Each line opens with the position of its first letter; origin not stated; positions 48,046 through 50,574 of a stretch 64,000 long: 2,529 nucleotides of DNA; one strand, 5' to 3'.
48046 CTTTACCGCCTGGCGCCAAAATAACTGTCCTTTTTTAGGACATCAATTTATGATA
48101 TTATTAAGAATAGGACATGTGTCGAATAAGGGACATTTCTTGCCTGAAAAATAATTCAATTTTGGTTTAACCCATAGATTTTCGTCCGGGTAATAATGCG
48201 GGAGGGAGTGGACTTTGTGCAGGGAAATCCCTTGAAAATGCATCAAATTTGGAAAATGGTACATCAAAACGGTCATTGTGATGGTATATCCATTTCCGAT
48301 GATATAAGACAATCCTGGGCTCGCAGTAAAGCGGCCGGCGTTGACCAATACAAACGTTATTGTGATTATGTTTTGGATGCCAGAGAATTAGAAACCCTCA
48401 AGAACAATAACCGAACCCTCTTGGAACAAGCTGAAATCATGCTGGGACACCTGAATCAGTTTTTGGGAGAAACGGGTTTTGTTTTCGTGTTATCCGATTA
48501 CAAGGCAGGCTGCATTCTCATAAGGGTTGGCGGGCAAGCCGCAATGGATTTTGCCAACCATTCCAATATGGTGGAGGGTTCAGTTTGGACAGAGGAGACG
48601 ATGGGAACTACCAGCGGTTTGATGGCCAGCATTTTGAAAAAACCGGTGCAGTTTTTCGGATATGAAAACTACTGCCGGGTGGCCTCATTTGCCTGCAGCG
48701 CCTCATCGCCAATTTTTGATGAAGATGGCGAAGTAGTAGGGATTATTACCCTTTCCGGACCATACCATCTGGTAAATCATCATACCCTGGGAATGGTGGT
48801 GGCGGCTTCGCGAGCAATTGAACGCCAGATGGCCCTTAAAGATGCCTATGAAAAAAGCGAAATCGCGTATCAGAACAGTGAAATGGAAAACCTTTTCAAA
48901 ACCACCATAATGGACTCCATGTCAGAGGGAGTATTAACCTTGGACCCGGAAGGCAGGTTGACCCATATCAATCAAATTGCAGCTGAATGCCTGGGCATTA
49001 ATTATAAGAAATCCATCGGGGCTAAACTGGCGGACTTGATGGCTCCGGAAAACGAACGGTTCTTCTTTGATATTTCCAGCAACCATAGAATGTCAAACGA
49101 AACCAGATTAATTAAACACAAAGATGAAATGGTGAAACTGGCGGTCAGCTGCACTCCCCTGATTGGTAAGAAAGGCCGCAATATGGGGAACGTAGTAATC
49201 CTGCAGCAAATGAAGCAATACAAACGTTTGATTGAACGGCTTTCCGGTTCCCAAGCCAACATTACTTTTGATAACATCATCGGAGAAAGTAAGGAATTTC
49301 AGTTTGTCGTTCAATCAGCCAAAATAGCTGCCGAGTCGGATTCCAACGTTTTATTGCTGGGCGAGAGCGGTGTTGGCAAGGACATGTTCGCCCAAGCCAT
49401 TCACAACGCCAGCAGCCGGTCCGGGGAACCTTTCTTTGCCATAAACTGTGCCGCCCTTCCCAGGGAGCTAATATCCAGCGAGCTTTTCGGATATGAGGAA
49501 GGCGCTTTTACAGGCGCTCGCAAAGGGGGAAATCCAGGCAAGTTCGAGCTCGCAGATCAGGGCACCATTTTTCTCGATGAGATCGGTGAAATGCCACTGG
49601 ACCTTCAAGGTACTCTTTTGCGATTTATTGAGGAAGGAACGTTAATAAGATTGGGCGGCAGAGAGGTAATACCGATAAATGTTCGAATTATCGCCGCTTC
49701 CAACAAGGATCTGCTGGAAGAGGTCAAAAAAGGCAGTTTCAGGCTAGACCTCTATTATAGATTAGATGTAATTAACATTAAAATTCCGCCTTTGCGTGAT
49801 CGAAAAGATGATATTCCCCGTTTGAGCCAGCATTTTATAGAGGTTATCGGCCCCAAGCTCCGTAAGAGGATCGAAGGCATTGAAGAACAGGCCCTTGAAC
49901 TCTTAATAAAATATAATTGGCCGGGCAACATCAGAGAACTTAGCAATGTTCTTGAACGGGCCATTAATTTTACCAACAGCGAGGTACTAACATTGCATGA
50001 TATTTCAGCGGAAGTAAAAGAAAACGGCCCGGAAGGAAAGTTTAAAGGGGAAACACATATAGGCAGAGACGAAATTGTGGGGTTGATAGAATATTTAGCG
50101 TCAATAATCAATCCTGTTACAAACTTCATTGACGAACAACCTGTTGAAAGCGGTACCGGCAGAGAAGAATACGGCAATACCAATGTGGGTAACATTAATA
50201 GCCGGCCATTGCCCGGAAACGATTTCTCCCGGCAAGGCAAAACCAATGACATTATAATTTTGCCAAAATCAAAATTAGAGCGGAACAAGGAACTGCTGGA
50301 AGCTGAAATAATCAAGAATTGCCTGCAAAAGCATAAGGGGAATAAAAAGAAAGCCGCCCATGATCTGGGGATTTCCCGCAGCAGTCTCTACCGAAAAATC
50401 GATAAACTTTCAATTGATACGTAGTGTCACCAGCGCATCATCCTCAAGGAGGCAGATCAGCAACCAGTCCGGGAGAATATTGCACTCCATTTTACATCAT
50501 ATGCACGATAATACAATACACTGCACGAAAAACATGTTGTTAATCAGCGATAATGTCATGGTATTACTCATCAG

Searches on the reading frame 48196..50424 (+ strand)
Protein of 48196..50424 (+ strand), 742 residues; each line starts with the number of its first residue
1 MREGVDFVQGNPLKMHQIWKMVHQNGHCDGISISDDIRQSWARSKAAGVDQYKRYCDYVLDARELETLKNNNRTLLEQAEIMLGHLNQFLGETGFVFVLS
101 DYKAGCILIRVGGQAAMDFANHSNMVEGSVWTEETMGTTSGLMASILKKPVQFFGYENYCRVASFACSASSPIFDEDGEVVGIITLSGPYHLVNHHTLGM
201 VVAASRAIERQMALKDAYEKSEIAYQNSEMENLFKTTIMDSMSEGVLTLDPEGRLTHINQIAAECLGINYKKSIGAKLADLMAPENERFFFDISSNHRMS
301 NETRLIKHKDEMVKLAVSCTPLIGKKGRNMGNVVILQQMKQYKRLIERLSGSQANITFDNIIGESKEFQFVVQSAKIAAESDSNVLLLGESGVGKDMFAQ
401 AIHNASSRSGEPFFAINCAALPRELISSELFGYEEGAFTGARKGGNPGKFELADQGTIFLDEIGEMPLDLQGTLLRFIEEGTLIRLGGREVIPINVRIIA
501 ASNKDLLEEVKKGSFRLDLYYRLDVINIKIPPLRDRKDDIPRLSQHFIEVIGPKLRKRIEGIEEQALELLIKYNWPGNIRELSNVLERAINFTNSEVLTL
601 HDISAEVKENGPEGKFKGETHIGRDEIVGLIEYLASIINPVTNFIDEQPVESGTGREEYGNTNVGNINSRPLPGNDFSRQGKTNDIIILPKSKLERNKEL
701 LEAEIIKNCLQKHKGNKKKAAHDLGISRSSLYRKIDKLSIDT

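Call 16: find_encoding_contigs(protein=window:48196-50424:+, flank=4000, max_places=10)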
Protein window:48196-50424:+ (742 aa): 2 contigs read that carry it; 1 place shown.
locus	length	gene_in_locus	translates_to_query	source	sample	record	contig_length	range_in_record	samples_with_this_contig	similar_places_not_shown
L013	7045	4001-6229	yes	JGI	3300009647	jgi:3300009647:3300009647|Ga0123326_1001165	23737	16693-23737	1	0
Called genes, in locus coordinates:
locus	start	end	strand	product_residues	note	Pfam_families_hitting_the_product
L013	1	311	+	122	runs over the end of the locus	-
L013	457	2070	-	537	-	PF00501:AMP-binding, PF13193:AMP-binding_C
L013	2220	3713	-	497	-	PF11794:HpaB_N, PF03241:HpaB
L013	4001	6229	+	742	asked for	PF08448:PAS_4 (faint), PF13426:PAS_9 (weak), PF00158:Sigma54_activat, PF14532:Sigma54_activ_2, PF07724:AAA_2, PF07728:AAA_5, PF25601:AAA_lid_14, PF02954:HTH_8, +2 more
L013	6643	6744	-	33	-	-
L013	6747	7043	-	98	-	?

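Call 46: list_cluster_members(proteins=[window:48196-50424:+, window:50945-52759:-])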
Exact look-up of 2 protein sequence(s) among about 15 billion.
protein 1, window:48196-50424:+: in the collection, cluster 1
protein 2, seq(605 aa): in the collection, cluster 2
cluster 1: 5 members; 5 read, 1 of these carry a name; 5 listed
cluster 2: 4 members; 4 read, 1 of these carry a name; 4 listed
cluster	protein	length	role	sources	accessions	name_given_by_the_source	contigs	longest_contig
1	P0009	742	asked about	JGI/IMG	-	-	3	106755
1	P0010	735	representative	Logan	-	-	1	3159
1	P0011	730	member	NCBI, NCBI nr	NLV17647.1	MAG: sigma 54-interacting transcriptional regulator [Syntrophomonadaceae bacterium] | sigma 54-interacting transcriptional regulator [Syntrophomonadaceae bacterium]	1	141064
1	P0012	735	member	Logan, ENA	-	-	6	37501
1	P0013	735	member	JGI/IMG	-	-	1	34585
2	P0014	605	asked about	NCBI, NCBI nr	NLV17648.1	MAG: glutamine--fructose-6-phosphate transaminase (isomerizing) [Syntrophomonadaceae ... | glutamine--fructose-6-phosphate transaminase (isomerizing) [Syntrophomonadaceae bacterium]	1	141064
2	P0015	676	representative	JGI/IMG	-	-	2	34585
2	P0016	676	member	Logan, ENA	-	-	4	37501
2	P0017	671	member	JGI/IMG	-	-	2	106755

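Call 47: find_encoding_contigs(protein=P0012, flank=1500, max_places=8)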
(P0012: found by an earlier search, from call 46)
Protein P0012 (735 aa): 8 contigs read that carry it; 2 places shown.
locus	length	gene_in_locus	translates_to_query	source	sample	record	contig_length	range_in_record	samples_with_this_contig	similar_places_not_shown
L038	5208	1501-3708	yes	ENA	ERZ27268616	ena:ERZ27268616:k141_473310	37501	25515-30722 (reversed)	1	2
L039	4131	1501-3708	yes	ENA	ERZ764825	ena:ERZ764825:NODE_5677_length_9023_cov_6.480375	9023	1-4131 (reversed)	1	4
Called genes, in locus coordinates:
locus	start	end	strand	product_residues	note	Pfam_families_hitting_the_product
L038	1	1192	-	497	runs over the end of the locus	PF11794:HpaB_N, PF03241:HpaB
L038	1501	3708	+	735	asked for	PF08448:PAS_4 (faint), PF13426:PAS_9 (weak), PF00158:Sigma54_activat, PF14532:Sigma54_activ_2, PF07724:AAA_2, PF07728:AAA_5, PF25601:AAA_lid_14, PF02954:HTH_8, +2 more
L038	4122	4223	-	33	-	-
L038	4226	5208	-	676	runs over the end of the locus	PF13522:GATase_6, PF13537:GATase_7, PF01380:SIS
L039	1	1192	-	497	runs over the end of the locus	PF11794:HpaB_N, PF03241:HpaB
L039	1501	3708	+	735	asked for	PF08448:PAS_4 (faint), PF13426:PAS_9 (weak), PF00158:Sigma54_activat, PF14532:Sigma54_activ_2, PF07724:AAA_2, PF07728:AAA_5, PF25601:AAA_lid_14, PF02954:HTH_8, +2 more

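Call 48: find_encoding_contigs(protein=P0013, flank=1500, max_places=4)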
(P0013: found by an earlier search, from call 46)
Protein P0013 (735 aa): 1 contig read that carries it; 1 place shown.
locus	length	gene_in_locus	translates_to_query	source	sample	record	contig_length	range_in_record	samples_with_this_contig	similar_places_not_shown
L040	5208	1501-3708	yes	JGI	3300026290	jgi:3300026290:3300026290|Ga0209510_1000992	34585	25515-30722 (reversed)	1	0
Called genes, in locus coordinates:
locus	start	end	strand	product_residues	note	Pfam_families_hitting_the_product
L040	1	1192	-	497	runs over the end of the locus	PF11794:HpaB_N, PF03241:HpaB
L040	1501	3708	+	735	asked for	PF08448:PAS_4 (faint), PF13426:PAS_9 (weak), PF00158:Sigma54_activat, PF14532:Sigma54_activ_2, PF07724:AAA_2, PF07728:AAA_5, PF25601:AAA_lid_14, PF02954:HTH_8, +2 more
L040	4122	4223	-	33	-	-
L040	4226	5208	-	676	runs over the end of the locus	PF13522:GATase_6, PF13537:GATase_7, PF01380:SIS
